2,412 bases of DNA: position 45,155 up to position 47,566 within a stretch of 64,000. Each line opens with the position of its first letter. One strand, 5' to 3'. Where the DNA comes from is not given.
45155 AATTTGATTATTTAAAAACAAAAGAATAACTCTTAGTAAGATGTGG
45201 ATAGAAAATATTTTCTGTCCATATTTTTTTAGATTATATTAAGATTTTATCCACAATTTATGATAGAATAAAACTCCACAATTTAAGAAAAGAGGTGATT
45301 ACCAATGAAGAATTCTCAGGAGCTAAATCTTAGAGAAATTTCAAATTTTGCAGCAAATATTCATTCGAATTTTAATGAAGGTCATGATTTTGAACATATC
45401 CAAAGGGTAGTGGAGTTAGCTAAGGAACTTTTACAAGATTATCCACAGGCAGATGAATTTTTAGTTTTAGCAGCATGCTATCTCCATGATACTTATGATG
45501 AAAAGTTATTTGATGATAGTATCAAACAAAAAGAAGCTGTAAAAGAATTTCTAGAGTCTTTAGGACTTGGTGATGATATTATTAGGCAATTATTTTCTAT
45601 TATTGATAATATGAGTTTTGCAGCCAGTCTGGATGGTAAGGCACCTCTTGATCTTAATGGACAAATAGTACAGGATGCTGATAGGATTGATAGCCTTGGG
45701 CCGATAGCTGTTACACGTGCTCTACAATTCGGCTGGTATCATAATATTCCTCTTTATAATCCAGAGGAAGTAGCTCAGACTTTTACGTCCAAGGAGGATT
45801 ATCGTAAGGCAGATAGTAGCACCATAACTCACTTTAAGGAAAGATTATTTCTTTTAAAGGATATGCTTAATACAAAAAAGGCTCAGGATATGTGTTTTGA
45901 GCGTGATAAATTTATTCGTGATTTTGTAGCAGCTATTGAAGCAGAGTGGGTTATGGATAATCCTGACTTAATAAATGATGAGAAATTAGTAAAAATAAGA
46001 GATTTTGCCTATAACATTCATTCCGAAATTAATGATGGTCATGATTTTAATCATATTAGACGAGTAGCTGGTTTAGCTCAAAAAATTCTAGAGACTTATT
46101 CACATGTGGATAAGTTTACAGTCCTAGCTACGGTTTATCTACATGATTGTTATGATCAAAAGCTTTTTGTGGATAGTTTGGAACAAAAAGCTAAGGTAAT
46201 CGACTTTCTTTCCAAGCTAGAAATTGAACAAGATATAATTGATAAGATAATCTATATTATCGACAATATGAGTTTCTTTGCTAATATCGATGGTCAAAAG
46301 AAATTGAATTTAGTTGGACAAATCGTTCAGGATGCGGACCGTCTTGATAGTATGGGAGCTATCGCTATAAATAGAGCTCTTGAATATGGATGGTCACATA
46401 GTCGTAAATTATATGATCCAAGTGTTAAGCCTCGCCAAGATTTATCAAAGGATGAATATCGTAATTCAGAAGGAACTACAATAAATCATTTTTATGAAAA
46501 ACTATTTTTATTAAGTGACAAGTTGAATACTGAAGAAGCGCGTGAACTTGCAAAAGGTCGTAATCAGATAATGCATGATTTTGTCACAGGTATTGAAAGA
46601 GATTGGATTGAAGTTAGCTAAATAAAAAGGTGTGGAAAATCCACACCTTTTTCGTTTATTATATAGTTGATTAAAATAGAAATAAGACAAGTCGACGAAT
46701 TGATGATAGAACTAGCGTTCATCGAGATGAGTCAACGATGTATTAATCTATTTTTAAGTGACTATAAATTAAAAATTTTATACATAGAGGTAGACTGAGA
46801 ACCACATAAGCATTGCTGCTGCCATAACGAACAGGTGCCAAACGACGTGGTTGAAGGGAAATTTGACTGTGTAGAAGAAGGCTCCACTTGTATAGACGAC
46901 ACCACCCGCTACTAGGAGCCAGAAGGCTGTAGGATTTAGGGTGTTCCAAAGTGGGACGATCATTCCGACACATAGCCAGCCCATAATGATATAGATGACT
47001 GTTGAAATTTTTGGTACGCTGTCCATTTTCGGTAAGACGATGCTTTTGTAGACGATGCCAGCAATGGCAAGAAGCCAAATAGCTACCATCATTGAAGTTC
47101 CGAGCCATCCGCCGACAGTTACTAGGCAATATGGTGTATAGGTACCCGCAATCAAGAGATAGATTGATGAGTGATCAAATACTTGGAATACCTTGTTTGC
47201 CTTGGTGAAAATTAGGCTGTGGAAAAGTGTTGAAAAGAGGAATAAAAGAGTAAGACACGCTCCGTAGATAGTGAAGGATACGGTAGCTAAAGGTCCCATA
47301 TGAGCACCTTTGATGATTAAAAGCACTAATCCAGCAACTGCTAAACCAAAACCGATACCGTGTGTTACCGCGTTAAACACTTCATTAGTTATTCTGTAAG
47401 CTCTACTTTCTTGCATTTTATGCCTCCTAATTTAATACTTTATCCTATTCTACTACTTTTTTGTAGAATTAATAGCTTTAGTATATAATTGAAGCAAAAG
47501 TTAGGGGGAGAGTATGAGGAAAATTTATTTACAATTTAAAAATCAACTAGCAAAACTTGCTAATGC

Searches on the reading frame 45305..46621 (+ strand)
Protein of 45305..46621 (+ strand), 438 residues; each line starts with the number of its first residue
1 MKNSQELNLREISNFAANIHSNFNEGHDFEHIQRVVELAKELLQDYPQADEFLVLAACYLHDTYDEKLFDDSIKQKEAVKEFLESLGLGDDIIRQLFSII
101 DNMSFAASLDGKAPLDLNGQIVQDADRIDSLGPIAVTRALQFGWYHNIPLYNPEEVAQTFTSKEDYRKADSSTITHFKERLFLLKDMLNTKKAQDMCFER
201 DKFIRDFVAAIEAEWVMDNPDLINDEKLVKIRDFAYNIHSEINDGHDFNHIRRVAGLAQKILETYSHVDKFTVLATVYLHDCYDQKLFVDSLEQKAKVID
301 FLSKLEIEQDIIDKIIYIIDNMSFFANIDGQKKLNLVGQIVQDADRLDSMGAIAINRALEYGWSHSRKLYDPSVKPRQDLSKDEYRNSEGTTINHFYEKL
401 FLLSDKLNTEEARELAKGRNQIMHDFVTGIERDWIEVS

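Call 16: search_protein_families(library=ncbifam, proteins=[window:45305-46621:+])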
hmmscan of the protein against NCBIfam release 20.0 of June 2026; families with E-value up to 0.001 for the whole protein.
window:45305-46621:+ (438 aa): 1 family
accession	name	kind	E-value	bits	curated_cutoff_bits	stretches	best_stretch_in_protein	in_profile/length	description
NF007515.0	PRK10119.1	equivalog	1.8e-39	135.6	286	2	13-221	11-218/231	phosphohydrolase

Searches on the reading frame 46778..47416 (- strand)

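Call 16: search_protein_families(library=ncbifam, proteins=[window:46778-47416:-])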
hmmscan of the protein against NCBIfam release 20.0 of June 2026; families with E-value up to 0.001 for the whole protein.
window:46778-47416:- (212 aa): 2 families
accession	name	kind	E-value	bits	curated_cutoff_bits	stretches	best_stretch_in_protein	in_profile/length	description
NF011669.1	PRK15087.1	equivalog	4.5e-67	225.5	80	1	12-211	1-199/199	PAQR family membrane homeostasis protein TrhA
TIGR01065.1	hlyIII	subfamily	1.9e-57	194.1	172.2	1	11-212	1-204/204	hemolysin III family protein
